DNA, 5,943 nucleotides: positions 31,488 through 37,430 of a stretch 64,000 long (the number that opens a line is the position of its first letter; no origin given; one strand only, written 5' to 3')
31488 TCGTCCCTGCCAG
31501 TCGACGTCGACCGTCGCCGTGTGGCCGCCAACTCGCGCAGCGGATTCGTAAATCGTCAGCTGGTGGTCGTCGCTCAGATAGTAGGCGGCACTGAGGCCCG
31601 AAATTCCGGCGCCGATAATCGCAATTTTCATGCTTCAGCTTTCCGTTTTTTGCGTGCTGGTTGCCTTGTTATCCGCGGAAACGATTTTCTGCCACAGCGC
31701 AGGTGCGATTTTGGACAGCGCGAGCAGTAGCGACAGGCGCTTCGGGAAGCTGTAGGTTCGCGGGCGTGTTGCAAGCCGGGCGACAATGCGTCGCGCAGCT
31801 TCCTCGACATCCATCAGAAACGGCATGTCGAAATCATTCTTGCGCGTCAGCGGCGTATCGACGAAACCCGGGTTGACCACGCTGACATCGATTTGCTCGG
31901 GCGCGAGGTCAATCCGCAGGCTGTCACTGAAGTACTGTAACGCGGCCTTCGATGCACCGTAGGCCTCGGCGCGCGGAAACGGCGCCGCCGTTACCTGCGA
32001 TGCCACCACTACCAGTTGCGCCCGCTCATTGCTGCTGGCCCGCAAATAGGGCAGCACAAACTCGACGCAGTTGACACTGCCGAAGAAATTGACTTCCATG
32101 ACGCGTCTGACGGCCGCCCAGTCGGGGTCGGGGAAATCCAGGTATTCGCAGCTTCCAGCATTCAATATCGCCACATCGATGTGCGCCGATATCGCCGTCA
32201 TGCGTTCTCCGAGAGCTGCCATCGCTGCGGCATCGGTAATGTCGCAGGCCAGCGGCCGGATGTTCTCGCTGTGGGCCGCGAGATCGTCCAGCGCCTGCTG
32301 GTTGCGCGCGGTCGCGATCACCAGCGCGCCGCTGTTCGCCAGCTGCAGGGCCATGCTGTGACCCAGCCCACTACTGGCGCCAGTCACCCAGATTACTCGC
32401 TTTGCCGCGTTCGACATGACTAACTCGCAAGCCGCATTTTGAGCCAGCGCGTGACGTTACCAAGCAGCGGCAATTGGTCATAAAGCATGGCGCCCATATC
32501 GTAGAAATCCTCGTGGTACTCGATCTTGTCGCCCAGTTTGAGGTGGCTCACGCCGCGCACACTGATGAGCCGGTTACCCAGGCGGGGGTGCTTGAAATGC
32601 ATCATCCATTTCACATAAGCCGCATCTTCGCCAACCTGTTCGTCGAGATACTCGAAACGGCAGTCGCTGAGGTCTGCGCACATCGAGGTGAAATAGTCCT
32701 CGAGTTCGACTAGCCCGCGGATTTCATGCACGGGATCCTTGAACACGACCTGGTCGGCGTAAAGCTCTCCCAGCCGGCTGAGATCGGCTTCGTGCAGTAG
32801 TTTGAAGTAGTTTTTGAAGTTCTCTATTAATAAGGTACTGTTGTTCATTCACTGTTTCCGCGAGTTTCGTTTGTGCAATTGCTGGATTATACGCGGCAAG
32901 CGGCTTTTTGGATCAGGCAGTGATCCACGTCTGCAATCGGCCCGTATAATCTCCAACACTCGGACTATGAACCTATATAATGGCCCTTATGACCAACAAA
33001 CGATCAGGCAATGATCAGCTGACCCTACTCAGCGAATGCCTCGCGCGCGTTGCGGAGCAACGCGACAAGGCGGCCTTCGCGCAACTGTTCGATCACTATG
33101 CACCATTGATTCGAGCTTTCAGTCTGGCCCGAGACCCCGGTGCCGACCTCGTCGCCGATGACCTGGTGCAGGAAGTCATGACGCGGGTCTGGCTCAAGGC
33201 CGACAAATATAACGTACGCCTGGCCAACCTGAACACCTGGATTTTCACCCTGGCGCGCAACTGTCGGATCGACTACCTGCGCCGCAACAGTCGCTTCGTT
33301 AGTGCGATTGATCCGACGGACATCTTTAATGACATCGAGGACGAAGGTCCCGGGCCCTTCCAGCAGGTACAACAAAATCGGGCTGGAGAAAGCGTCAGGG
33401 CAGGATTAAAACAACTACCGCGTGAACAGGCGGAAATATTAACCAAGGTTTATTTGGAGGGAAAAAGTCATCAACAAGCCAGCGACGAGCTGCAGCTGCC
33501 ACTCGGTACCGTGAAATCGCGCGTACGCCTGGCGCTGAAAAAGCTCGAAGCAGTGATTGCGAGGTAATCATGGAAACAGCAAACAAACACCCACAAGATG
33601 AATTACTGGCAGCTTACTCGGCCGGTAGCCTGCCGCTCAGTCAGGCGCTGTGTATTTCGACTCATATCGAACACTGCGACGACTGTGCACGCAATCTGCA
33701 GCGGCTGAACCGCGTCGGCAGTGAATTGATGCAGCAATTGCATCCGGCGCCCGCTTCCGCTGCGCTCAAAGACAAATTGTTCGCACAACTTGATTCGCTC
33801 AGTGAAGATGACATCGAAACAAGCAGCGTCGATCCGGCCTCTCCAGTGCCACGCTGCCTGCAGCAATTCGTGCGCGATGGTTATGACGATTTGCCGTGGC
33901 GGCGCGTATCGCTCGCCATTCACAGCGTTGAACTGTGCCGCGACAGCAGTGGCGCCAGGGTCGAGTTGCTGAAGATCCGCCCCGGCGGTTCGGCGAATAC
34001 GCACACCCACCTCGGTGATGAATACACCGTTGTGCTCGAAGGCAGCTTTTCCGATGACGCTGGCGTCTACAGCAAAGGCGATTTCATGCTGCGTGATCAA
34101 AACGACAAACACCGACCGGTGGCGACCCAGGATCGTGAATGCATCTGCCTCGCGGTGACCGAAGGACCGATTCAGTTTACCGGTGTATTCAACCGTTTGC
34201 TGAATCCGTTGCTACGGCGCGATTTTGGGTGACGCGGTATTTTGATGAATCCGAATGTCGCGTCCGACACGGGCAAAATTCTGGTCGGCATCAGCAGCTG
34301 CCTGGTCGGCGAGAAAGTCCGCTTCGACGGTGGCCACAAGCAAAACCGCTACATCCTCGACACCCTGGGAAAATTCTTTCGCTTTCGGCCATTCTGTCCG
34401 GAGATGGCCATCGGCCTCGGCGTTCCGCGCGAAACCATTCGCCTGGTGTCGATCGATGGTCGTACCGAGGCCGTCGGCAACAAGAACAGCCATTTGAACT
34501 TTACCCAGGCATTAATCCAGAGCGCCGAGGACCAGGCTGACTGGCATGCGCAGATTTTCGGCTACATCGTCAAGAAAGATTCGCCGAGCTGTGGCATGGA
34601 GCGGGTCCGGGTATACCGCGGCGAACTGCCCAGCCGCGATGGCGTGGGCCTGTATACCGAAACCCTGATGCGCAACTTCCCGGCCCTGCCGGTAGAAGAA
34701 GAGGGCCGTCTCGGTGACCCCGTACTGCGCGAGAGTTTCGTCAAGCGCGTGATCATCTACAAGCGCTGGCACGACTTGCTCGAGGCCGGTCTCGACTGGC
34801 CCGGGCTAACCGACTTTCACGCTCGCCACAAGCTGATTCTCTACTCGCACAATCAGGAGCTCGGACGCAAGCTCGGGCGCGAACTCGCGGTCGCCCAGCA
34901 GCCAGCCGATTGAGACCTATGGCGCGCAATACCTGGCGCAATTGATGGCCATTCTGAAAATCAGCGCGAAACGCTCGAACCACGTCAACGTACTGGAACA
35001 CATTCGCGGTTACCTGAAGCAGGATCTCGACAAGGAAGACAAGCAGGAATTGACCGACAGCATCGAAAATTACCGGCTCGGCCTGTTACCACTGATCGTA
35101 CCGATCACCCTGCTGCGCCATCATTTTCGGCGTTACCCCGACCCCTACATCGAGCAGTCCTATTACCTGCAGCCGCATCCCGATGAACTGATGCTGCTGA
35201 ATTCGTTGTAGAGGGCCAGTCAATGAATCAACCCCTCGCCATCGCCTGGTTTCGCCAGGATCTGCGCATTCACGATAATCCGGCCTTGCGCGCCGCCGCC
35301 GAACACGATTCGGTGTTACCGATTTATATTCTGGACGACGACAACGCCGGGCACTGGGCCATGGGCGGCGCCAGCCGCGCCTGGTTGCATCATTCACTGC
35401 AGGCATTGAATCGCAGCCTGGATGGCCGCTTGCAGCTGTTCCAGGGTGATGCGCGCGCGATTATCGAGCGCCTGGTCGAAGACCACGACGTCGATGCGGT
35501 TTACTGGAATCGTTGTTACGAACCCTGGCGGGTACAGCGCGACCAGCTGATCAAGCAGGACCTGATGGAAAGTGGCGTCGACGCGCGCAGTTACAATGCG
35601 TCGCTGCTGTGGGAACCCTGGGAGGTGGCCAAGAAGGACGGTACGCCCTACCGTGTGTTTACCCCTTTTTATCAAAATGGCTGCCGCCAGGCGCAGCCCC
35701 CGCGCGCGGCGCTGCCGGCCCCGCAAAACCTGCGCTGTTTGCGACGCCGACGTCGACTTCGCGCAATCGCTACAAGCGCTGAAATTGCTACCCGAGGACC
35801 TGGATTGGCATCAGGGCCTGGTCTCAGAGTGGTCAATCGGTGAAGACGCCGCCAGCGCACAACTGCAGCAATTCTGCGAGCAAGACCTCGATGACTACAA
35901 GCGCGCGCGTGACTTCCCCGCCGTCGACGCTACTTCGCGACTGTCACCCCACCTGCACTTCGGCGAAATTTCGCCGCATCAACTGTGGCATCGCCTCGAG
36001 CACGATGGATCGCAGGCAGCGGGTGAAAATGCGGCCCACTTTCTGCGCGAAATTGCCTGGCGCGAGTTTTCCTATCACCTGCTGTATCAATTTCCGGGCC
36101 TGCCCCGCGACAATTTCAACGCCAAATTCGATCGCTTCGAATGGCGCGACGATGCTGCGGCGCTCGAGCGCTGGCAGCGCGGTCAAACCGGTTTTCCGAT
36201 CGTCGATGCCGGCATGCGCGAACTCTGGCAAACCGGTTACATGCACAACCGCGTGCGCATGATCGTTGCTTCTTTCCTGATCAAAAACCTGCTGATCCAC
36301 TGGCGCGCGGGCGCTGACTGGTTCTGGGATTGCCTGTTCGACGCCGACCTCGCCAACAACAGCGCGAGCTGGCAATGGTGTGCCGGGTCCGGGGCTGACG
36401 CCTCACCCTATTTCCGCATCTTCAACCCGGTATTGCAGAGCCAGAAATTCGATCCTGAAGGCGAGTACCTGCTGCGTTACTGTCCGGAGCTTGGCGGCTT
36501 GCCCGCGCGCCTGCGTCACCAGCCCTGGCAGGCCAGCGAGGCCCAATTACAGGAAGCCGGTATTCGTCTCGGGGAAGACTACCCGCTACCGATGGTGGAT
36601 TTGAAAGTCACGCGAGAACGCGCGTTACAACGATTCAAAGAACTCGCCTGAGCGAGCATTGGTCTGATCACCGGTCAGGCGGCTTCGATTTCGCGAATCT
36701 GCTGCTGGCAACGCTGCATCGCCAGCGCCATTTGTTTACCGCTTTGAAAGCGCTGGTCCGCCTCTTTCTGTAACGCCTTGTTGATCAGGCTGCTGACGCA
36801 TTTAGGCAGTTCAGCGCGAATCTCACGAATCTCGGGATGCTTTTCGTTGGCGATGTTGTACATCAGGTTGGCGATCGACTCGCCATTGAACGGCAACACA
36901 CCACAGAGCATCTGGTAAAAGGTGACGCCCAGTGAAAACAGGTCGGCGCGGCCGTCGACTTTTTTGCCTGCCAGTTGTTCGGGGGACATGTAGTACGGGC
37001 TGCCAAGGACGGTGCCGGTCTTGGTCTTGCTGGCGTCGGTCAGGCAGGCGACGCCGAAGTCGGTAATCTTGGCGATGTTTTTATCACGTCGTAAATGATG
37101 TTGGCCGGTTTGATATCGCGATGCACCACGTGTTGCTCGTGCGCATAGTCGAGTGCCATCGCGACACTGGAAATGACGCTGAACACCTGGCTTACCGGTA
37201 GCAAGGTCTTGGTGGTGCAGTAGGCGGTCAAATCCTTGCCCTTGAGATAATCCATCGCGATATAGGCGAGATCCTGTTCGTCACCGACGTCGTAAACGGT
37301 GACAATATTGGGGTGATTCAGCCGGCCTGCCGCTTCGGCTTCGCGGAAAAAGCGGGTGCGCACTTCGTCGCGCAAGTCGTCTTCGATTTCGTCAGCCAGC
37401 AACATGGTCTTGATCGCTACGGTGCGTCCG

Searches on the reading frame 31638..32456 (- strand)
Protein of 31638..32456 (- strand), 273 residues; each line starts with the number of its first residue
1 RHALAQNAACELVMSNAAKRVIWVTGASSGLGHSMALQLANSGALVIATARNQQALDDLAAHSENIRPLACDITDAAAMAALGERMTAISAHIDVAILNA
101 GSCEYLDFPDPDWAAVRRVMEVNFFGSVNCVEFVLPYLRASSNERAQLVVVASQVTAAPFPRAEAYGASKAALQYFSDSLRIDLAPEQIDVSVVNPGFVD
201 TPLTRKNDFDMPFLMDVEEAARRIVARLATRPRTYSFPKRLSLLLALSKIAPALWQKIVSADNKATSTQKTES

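Call 19: search_protein_families(library=pfam, proteins=[window:31638-32456:-], max_evalue=0.001)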
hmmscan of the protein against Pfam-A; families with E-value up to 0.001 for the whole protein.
window:31638-32456:- (273 aa): 5 families
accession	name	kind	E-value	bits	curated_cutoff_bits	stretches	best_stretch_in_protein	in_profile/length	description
PF00106.31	adh_short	-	9.5e-43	146.4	26.6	1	21-207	2-190/195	short chain dehydrogenase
PF13561.12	adh_short_C2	-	8.2e-29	101.3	27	1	26-211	1-188/236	Enoyl-(Acyl carrier protein) reductase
PF08659.16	KR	-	1.1e-09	38.9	22.6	1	22-178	3-161/180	KR domain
PF01370.27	Epimerase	-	0.00028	20.8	20.9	1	22-174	1-150/240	NAD dependent epimerase/dehydratase family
PF13460.12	NAD_binding_10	-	0.00084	19.7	27.2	0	26-88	1-63/184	NAD(P)H-binding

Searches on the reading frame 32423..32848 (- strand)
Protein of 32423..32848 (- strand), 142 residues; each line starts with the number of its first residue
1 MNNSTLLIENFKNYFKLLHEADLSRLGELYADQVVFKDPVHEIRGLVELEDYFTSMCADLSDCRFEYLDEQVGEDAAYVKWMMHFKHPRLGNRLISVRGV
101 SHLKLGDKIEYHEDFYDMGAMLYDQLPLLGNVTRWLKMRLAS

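Call 19: search_protein_families(library=pfam, proteins=[window:32423-32848:-], max_evalue=0.001)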
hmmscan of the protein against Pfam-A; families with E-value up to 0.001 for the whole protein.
window:32423-32848:- (142 aa): 3 families
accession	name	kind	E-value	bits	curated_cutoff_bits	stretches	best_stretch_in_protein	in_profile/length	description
PF12680.13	SnoaL_2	-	7.1e-15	55.9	27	1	12-105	2-94/102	SnoaL-like domain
PF07366.18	SnoaL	-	1.9e-05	24.9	28.4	1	14-120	7-121/126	SnoaL-like polyketide cyclase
PF10184.16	DUF2358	-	4.3e-05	24.1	24.3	1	28-108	22-107/113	Uncharacterized conserved protein (DUF2358)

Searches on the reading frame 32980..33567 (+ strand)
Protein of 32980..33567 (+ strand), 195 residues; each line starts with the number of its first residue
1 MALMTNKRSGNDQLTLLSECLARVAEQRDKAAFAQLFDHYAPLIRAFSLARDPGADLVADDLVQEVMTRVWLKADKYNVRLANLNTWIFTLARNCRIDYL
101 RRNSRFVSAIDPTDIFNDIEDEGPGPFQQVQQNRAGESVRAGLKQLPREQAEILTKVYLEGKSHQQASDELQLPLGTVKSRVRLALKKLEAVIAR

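Call 7: find_encoding_contigs(protein=window:32980-33567:+, flank=10000, max_places=6)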
Protein window:32980-33567:+ (195 aa): no gene with exactly this product is on record in the collection.

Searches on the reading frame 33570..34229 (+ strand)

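Call 19: search_protein_families(library=pfam, proteins=[window:33570-34229:+], max_evalue=0.001)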
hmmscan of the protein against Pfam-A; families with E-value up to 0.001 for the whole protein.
window:33570-34229:+ (220 aa): 2 families
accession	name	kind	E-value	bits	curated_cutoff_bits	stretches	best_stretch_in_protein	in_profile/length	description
PF12973.13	Cupin_7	-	4.4e-16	59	27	1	106-196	9-100/105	ChrR Cupin-like domain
PF07883.17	Cupin_2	-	5.4e-06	26.5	27.2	1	134-196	3-69/70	Cupin domain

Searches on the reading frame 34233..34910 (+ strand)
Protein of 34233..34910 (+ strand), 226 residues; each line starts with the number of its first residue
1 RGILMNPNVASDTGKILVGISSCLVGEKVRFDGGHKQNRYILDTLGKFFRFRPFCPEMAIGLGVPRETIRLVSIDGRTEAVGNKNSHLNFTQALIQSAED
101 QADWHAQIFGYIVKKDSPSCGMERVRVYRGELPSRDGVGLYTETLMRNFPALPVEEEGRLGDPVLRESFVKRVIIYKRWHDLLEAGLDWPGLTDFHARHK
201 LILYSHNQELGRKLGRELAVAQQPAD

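Call 9: search_protein_families(library=pfam, proteins=[window:34233-34910:+], max_evalue=0.01)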
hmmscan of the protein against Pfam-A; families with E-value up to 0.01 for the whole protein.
window:34233-34910:+ (226 aa): 1 family
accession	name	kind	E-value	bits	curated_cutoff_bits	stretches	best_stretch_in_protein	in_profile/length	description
PF04463.17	2-thiour_desulf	-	7e-36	123.8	34.7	1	18-157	1-141/141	2-thiouracil desulfurase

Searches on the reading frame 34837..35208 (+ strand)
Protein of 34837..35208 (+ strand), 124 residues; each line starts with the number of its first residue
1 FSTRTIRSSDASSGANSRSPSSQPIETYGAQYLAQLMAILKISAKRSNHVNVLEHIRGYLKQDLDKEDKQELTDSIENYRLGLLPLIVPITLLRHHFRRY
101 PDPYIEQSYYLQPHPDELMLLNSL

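Call 9: search_protein_families(library=pfam, proteins=[window:34837-35208:+], max_evalue=0.01)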
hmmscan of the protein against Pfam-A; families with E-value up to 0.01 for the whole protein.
window:34837-35208:+ (124 aa): 1 family
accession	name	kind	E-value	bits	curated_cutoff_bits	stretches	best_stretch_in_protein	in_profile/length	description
PF08349.16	DUF1722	-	4.4e-34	117.7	22.5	1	21-115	23-117/117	Protein of unknown function (DUF1722)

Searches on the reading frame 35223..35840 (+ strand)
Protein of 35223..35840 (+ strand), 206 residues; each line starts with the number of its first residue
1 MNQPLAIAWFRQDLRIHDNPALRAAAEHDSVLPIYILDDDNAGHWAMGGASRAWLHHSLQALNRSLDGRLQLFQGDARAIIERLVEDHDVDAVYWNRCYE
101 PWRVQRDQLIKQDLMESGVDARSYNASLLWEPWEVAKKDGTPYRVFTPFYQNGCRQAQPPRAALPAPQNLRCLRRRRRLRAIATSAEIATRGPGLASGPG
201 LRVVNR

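Call 9: search_protein_families(library=pfam, proteins=[window:35223-35840:+], max_evalue=0.01)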
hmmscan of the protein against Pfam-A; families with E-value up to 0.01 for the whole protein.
window:35223-35840:+ (206 aa): 1 family
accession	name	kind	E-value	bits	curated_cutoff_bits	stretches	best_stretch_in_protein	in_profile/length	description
PF00875.24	DNA_photolyase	-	5.8e-49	166.6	26.6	1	7-166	2-162/164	DNA photolyase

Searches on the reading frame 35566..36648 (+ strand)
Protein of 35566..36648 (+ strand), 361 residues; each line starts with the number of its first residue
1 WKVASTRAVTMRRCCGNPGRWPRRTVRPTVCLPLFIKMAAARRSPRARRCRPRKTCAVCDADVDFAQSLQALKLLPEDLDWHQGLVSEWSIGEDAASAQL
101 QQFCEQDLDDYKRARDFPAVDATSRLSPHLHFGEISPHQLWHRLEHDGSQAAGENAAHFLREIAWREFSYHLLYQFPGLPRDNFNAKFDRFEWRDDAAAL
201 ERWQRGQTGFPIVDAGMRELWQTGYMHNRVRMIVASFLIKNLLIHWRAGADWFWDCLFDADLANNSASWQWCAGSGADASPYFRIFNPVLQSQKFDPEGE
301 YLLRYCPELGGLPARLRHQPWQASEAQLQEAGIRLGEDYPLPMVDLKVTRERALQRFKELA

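Call 9: search_protein_families(library=pfam, proteins=[window:35566-36648:+], max_evalue=0.01)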
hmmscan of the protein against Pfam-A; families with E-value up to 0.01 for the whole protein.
window:35566-36648:+ (361 aa): 1 family
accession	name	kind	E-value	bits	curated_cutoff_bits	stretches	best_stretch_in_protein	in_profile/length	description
PF03441.19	FAD_binding_7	-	1.4e-88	296.1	27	1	159-359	1-203/203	FAD binding domain of DNA photolyase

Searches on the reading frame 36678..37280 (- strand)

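Call 20: search_protein_families(library=pfam, proteins=[window:36678-37280:-], max_evalue=0.001)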
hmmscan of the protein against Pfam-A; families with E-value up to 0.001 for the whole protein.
window:36678-37280:- (201 aa): 2 families
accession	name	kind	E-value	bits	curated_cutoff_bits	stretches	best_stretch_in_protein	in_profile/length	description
PF00069.31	Pkinase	-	1.8e-19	70.6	31.7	1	67-179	134-253/263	Protein kinase domain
PF07714.23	PK_Tyr_Ser-Thr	-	1.1e-09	38.4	23.1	1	66-178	137-249/258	Protein tyrosine and serine/threonine kinase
